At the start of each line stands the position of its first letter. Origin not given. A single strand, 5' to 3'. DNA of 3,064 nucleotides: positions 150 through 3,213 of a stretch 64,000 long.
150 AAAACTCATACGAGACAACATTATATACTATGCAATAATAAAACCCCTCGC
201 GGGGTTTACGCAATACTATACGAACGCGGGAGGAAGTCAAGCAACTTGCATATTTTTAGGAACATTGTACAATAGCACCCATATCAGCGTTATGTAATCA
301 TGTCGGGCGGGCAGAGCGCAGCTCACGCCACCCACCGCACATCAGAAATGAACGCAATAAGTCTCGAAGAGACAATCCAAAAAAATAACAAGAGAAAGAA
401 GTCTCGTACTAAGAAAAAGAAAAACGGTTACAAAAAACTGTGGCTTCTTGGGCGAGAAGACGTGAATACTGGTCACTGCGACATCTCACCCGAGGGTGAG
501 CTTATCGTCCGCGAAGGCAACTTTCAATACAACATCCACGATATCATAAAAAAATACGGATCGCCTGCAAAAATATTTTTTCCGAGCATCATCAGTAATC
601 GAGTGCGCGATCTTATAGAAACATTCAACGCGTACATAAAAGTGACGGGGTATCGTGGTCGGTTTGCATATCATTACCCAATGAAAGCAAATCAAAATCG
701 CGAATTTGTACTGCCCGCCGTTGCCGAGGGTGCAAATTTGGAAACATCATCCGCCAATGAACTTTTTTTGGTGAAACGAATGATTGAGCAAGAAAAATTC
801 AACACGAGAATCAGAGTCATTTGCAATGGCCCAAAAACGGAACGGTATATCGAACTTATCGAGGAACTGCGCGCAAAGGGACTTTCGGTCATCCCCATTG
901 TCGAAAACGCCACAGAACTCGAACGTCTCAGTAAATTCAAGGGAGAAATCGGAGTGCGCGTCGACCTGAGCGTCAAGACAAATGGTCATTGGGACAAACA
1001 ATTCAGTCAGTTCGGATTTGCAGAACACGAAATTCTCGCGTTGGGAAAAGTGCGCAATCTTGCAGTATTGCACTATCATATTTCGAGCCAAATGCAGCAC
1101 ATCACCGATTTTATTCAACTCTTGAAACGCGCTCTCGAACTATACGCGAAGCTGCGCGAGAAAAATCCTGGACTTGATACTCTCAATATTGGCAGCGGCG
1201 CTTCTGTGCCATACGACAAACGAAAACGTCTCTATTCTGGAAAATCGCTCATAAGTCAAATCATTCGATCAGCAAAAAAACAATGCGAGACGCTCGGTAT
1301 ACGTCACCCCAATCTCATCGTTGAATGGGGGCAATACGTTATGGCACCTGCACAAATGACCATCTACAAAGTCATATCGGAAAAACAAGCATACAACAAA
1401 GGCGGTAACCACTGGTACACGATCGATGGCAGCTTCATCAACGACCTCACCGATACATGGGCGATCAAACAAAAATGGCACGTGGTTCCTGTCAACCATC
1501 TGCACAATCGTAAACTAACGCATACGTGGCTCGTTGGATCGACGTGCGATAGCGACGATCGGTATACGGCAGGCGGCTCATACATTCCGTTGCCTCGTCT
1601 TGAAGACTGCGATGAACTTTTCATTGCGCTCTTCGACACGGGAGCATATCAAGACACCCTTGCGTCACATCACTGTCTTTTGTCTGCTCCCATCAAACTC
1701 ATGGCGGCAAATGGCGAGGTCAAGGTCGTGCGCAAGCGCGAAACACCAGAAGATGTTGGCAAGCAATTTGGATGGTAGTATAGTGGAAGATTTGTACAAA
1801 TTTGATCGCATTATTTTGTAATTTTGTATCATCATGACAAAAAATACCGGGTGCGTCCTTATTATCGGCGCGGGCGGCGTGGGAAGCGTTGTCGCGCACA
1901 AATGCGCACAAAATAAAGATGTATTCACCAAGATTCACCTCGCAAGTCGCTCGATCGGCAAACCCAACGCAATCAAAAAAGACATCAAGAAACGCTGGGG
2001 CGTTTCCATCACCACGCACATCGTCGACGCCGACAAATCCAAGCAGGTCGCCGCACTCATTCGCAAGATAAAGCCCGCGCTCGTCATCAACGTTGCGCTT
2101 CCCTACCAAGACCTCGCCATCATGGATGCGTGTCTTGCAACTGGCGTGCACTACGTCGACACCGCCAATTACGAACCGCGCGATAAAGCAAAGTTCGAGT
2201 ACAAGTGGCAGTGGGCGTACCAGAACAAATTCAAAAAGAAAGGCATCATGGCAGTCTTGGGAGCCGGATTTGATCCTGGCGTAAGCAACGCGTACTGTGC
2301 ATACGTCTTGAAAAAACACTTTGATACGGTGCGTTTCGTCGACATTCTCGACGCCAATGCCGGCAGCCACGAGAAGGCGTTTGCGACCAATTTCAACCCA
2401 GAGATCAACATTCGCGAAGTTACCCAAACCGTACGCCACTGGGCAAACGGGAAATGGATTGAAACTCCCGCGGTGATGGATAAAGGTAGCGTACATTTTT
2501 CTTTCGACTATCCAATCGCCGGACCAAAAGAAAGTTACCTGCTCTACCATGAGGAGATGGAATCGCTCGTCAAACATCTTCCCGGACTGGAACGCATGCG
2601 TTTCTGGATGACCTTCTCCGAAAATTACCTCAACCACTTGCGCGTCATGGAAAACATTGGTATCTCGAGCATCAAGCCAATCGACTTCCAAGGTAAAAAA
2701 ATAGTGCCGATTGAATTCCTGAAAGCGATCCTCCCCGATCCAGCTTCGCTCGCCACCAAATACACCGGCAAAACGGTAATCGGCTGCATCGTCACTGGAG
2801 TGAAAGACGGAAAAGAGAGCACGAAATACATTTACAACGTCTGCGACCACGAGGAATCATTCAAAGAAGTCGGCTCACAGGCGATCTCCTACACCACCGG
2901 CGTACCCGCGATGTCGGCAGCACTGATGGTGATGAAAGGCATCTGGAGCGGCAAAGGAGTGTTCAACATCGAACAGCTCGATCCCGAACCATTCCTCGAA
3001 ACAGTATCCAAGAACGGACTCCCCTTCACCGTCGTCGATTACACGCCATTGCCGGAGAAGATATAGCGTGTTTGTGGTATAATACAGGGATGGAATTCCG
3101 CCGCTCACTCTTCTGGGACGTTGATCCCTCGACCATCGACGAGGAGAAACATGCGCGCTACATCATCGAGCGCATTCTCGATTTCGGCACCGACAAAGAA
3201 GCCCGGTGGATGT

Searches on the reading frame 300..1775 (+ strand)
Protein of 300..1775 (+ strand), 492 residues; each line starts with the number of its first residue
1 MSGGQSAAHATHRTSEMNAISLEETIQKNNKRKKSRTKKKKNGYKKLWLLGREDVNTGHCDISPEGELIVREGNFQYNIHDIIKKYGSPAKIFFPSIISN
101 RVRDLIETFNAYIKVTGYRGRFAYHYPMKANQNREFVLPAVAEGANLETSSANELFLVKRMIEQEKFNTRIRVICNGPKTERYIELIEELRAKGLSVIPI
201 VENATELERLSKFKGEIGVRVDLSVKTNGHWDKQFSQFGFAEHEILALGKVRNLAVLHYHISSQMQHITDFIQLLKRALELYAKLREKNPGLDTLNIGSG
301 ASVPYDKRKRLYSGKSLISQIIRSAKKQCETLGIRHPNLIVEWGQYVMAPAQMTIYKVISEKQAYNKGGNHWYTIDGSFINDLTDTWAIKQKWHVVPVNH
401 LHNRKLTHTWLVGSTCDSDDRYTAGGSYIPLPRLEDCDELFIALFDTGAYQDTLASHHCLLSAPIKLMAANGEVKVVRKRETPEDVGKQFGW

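Call 3: search_protein_families(library=pfam, proteins=[window:300-1775:+], max_evalue=0.1)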
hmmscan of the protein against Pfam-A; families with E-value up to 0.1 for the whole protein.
window:300-1775:+ (492 aa): 2 families
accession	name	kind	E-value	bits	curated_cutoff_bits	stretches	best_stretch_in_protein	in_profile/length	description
PF02784.22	Orn_Arg_deC_N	-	8.5e-23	81.4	23.4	1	107-349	6-247/247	Pyridoxal-dependent decarboxylase, pyridoxal binding domain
PF00278.28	Orn_DAP_Arg_deC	-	7.1e-06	26.6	23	1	346-436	2-85/95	Pyridoxal-dependent decarboxylase, C-terminal sheet domain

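Call 4: search_protein_families(library=ncbifam, proteins=[window:300-1775:+], max_evalue=0.1)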
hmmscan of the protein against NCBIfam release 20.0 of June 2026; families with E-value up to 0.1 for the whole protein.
window:300-1775:+ (492 aa): 7 families
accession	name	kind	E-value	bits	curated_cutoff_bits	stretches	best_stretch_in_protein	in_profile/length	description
NF003763.0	PRK05354.1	equivalog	1.7e-61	208.5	369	2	31-364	5-362/636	biosynthetic arginine decarboxylase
TIGR01273.1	speA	equivalog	7.1e-57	193.2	624.1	2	47-364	14-354/624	arginine decarboxylase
TIGR01048.1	lysA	equivalog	7.8e-45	153.1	297.9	1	76-486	13-412/417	diaminopimelate decarboxylase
TIGR03099.1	dCO2ase_PEP1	hypoth_equivalog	7.8e-15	54.8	478.45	1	82-463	18-390/398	pyridoxal-dependent decarboxylase, exosortase A system-associated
NF006515.0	PRK08961.1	equivalog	3.8e-14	51.6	802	1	124-460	529-850/861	bifunctional aspartate kinase/diaminopimelate decarboxylase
NF052544.1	OrLyDeCDokD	equivalog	8.3e-12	44.4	700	1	78-486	32-455/461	ornithine/lysine decarboxylase DokD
NF010549.0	PRK13942.1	equivalog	0.049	13.1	282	0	169-224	148-201/215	protein-L-isoaspartate O-methyltransferase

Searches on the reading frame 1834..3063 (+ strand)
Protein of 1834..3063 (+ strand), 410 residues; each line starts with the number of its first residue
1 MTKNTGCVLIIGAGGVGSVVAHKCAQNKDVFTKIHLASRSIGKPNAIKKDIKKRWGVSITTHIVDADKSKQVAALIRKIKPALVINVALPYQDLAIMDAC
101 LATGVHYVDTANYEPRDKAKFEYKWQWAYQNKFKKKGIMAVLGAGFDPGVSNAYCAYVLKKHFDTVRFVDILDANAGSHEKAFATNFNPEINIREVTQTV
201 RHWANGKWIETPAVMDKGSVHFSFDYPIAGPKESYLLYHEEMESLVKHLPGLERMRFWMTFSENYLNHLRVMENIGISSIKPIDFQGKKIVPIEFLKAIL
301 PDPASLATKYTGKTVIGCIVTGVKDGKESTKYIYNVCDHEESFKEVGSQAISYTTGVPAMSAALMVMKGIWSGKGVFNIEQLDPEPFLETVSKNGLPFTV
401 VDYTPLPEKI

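Call 3: search_protein_families(library=pfam, proteins=[window:1834-3063:+], max_evalue=0.1)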
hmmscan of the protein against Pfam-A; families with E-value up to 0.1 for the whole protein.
window:1834-3063:+ (410 aa): 7 families
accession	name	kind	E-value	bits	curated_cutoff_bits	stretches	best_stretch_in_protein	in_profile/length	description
PF16653.10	Sacchrp_dh_C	-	2e-40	140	31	1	145-396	1-265/265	Saccharopine dehydrogenase C-terminal domain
PF03435.24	Sacchrp_dh_NADP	-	7.9e-34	117.2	25.1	1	8-141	1-129/129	Saccharopine dehydrogenase NADP binding domain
PF08659.16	KR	-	0.0019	18.6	22.6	1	6-82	1-78/180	KR domain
PF00106.31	adh_short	-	0.0042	17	26.6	0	7-80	2-72/195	short chain dehydrogenase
PF01370.27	Epimerase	-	0.011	15.6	20.9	1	8-89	1-73/240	NAD dependent epimerase/dehydratase family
PF00899.27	ThiF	-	0.023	14.3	28.1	0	8-25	23-40/238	ThiF family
PF02719.21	Polysacc_synt_2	-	0.067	12.8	20.2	0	8-88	1-85/293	Polysaccharide biosynthesis protein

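Call 4: search_protein_families(library=ncbifam, proteins=[window:1834-3063:+], max_evalue=0.1)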
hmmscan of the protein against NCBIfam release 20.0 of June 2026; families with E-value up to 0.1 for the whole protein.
window:1834-3063:+ (410 aa): 9 families
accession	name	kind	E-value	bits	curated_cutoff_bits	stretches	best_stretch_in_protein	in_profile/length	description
NF043000.1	carsnrspmd_synth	equivalog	2.4e-122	409.1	800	1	8-403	3-403/405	carboxynorspermidine synthase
NF005489.0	PRK07102.1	equivalog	6.6e-06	25.9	267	1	8-85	4-79/243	SDR family oxidoreductase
NF001319.0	PRK00258.3-3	equivalog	0.00049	19.2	252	1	7-59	124-174/279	shikimate dehydrogenase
NF004779.0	PRK06125.1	subfamily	0.00051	19.6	261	1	7-81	9-81/259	short-chain dehydrogenase/reductase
NF005449.0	PRK07041.1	equivalog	0.0017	18.2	257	1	8-82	10-80/240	SDR family oxidoreductase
NF004863.0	PRK06223.1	subfamily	0.0018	17.5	283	1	8-65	6-61/313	malate dehydrogenase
NF005395.0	PRK06940.1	subfamily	0.0023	17.4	280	1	6-78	4-71/276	SDR family oxidoreductase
NF005495.0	PRK07109.1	subfamily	0.021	14.1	264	1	4-77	7-77/334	SDR family oxidoreductase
NF033892.1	XcbB_CpsF_sero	subfamily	0.098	11.9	125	0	94-114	117-137/291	XcbB/CpsF family capsular polysaccharide biosynthesis protein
